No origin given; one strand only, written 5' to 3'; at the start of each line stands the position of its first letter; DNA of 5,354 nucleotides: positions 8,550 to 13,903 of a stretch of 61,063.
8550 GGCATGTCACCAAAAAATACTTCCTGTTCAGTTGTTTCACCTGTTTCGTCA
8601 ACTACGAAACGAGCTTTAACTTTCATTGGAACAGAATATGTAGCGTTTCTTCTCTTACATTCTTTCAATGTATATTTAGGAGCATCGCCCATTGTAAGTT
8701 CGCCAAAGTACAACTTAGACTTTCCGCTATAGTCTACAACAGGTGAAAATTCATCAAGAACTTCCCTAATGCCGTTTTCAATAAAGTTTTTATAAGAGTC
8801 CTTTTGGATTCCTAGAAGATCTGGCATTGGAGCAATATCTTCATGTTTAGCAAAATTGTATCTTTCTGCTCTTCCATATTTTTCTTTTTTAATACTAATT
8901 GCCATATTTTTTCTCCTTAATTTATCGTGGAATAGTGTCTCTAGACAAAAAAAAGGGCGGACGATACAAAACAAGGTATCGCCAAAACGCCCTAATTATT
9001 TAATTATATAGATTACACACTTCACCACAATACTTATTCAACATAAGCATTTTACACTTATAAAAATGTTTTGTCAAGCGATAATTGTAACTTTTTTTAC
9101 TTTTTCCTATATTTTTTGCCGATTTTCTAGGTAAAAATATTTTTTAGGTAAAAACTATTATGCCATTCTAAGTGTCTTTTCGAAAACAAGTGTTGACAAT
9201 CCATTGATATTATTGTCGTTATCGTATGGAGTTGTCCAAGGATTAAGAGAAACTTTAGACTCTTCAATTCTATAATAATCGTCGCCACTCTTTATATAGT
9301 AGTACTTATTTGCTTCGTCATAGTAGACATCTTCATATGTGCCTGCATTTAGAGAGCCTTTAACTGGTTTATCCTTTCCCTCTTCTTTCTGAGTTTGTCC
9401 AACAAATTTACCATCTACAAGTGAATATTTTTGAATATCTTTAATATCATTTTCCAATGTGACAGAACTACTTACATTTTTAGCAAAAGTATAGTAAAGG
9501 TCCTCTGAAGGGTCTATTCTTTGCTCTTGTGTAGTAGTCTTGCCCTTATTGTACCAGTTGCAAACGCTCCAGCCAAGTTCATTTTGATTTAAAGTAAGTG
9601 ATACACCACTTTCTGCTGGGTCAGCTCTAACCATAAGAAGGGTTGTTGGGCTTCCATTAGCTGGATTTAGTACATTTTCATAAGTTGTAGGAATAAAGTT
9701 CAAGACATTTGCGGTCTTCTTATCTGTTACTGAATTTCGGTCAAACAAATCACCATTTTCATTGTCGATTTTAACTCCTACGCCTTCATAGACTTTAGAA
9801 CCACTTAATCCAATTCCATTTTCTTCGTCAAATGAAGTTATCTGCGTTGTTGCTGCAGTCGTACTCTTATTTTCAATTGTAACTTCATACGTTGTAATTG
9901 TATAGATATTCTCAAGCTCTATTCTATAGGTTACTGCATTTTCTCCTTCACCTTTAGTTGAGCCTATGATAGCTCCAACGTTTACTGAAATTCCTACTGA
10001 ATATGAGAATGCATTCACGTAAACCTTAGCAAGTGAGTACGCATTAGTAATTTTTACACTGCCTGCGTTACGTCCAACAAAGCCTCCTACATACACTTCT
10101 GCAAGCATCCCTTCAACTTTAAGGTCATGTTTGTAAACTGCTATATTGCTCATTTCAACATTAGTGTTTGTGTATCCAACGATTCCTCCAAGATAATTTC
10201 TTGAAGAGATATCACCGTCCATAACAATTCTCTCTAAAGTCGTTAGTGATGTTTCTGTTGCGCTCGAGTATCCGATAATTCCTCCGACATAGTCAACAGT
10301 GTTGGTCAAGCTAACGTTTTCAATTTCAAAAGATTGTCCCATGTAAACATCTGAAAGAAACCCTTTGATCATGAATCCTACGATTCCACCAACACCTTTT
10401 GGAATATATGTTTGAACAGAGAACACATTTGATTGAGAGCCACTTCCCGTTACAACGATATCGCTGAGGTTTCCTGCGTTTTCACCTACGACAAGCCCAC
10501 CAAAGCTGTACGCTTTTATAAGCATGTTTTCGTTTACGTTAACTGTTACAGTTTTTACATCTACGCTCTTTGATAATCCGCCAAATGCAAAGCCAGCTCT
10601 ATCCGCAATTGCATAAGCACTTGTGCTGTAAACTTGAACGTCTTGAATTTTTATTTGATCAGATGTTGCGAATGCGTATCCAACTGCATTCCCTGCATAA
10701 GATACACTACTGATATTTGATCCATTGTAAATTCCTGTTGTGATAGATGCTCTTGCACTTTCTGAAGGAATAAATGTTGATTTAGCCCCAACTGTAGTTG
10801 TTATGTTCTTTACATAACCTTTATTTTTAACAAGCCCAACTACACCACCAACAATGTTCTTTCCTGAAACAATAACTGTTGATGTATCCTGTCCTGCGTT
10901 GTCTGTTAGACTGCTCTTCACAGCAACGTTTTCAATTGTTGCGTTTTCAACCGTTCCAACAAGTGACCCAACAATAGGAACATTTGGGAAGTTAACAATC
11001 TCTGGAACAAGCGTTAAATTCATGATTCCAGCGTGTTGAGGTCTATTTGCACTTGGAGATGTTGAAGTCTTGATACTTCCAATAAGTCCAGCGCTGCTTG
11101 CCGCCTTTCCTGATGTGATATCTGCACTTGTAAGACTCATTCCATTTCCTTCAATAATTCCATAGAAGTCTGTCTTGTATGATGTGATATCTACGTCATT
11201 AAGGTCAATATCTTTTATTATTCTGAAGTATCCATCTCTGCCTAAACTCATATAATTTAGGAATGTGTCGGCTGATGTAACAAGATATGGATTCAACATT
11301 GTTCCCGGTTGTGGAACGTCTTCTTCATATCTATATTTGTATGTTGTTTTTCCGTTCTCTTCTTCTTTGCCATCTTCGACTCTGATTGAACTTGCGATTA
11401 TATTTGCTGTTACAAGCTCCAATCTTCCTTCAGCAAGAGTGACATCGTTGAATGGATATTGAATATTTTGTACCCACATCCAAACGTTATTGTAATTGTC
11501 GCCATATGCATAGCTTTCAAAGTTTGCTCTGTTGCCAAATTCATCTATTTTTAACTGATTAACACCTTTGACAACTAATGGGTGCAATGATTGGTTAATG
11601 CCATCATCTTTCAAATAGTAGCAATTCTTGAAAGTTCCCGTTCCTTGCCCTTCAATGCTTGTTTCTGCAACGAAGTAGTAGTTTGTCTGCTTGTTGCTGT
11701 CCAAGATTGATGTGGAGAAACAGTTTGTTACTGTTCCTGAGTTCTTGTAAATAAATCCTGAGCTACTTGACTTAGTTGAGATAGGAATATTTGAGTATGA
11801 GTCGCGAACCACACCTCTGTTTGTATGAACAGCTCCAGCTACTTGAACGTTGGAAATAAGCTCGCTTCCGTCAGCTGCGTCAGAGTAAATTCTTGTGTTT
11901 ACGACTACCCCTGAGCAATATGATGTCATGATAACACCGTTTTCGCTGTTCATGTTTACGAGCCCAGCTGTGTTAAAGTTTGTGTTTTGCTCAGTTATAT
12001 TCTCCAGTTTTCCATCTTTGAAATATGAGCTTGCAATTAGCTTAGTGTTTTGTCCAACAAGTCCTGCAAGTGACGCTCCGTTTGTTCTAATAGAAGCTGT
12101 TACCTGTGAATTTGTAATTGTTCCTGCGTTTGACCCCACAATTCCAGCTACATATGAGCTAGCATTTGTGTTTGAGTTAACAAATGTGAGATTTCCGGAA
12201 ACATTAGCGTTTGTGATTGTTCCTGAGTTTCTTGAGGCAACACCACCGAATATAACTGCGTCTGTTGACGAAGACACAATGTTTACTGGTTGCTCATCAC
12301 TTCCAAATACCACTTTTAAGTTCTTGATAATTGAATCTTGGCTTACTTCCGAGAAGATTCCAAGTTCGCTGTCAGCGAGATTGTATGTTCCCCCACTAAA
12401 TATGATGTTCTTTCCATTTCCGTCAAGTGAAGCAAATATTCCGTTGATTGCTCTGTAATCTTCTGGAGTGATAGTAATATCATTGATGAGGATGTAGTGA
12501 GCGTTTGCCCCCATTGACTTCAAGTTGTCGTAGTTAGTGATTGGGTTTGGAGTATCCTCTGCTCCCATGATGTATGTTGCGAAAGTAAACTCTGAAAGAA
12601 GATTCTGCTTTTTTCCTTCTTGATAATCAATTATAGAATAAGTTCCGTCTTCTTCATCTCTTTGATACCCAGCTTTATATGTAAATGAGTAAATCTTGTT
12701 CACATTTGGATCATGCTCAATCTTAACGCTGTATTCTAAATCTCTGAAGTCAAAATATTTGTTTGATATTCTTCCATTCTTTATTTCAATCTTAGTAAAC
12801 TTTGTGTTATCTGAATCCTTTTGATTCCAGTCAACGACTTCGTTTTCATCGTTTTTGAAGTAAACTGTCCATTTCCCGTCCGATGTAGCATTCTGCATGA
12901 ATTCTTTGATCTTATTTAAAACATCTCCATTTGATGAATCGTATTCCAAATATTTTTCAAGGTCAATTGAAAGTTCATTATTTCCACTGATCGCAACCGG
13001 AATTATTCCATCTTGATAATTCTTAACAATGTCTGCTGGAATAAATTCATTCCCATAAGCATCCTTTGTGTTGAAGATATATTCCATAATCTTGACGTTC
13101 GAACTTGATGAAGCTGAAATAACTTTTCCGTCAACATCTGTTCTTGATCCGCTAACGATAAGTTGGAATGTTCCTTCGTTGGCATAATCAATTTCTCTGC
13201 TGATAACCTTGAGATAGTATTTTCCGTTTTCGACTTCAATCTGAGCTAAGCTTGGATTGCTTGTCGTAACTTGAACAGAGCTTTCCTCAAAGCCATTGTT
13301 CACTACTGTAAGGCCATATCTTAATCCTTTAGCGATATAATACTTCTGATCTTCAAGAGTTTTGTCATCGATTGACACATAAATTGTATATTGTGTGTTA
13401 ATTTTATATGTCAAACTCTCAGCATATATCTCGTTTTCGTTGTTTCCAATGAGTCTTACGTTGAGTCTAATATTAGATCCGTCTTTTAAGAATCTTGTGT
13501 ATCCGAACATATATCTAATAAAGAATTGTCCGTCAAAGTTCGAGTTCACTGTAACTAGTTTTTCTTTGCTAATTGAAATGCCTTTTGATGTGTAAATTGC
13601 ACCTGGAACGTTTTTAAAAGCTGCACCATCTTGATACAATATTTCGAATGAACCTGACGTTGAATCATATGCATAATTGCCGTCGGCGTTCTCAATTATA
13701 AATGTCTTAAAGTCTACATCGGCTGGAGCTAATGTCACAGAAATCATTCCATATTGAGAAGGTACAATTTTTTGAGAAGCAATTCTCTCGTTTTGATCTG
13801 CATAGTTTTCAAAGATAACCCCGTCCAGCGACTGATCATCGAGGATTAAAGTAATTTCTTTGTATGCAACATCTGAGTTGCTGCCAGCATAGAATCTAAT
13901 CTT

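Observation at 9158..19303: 3381-aa GLUG lipoprotein occupying the position normally held by rplJ-rplL upstream of rpoB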

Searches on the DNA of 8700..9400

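Call 14: search_rna_families(source=window, start=8700, end=9400, threshold=evalue, max_evalue=1)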
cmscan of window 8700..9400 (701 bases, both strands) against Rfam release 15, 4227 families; matches with E-value up to 1: 1.
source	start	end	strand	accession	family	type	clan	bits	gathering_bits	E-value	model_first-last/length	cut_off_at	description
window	9163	9203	-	RF02444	SpR10_sRNA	Gene; sRNA;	-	16.4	50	0.95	1-47/47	no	Streptococcus sRNA SpR10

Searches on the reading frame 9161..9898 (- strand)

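Call 31: search_protein_families(library=pfam, proteins=[window:9161-9898:-], max_evalue=1)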
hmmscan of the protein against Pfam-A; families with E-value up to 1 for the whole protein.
window:9161-9898:- (246 aa): 1 family
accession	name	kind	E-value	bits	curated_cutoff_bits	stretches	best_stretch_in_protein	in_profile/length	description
PF17780.6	OCRE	-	0.25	11.8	24.7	1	191-221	21-51/52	OCRE domain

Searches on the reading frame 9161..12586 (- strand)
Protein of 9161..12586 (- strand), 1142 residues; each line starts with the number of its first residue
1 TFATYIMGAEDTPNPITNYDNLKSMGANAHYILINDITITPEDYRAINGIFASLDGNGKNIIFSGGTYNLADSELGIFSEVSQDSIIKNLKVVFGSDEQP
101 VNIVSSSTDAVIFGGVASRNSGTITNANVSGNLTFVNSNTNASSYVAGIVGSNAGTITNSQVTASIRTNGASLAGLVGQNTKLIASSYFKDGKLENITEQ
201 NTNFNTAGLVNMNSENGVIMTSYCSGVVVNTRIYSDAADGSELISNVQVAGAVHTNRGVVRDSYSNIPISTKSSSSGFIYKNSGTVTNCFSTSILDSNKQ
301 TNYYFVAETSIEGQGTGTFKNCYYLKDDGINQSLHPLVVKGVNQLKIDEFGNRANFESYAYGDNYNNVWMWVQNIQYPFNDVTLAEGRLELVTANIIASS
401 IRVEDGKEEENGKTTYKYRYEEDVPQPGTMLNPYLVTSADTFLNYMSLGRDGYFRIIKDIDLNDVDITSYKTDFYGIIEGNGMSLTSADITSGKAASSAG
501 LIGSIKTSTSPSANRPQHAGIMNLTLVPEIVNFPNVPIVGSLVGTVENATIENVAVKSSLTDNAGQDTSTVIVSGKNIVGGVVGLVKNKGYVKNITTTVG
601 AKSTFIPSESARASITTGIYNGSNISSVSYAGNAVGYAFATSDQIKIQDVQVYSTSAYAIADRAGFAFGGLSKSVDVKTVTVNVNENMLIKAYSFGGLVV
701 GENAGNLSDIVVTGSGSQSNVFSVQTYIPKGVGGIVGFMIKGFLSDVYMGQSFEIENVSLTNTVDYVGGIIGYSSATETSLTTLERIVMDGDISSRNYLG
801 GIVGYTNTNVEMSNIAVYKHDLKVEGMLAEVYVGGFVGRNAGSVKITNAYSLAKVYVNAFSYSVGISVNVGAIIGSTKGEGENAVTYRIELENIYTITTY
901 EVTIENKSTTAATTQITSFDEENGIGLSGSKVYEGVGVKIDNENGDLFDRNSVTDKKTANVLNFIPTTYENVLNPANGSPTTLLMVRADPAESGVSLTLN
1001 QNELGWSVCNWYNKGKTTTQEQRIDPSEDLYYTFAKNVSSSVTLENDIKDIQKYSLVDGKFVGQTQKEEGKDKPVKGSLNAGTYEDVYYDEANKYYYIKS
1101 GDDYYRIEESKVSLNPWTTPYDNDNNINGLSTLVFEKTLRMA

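Call 49: search_solved_structures(query=A4, max_evalue=5)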
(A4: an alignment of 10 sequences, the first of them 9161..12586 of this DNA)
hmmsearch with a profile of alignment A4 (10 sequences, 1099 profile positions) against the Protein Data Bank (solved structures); distinct sequences matched with E-value up to 5: 1.
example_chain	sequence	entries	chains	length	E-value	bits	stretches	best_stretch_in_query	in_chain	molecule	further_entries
3fr3_A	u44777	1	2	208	0.55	11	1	430-495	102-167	Glutathione S-transferase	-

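Call 93: search_protein_families(library=pfam, alignment_id=A4, max_evalue=0.01)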
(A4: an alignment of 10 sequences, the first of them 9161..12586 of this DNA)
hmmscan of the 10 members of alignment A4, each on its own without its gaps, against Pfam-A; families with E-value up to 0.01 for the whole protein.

A. member 1, window:9161-12586:- (1142 aa): 1 family
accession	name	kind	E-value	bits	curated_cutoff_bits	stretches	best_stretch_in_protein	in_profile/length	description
PF07581.17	Glug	-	1.1e-05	25.9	20.5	0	143-166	2-27/28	The GLUG motif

B. families by the number of members that match (of 10 scanned): 2 families
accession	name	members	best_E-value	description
PF07581.17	Glug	4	1.1e-05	The GLUG motif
PF13715.12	CarbopepD_reg_2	1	0.005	CarboxypepD_reg-like domain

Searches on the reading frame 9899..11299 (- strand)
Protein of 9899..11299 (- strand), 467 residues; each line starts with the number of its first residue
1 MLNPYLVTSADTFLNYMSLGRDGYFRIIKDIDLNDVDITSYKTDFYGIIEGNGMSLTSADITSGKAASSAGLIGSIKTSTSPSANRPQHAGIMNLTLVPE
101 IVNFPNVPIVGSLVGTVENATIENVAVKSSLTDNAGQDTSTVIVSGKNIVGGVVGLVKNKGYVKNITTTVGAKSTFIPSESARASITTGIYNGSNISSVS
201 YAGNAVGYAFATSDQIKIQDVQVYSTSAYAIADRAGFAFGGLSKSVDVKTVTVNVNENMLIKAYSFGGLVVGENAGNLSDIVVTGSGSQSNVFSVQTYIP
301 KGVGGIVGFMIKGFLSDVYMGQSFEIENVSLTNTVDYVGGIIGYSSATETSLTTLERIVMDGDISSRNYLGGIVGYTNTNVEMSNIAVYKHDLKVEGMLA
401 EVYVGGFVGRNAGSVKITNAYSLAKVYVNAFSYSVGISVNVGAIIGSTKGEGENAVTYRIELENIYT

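Call 31: search_protein_families(library=pfam, proteins=[window:9899-11299:-], max_evalue=1)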
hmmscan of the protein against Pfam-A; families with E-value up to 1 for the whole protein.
window:9899-11299:- (467 aa): 1 family
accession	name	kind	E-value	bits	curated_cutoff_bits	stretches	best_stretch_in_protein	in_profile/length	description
PF07581.17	Glug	-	0.00032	21.3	20.5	2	403-426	4-27/28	The GLUG motif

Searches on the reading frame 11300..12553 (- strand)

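Call 31: search_protein_families(library=pfam, proteins=[window:11300-12553:-], max_evalue=1)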
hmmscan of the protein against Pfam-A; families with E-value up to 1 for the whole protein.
window:11300-12553:- (418 aa): 2 families
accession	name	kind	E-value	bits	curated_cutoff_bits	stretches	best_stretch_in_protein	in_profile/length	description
PF07581.17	Glug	-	0.0053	17.5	20.5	1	132-155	2-27/28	The GLUG motif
PF15959.10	DUF4762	-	0.51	10.7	27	0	93-113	20-40/61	Domain of unknown function (DUF4762)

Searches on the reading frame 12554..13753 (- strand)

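Call 31: search_protein_families(library=pfam, proteins=[window:12554-13753:-], max_evalue=1)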
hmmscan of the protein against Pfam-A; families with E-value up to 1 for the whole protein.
window:12554-13753:- (400 aa): 3 families
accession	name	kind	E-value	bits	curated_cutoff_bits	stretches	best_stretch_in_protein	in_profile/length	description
PF17362.7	pXO2-34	-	0.071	13.7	30.8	1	172-230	25-79/79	Family of unknown function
PF02876.24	Stap_Strp_tox_C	-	0.35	11.6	27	0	221-276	36-82/96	Staphylococcal/Streptococcal toxin, beta-grasp domain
PF03642.18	MAP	-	0.66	10.8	24.3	1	292-325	55-88/88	MAP domain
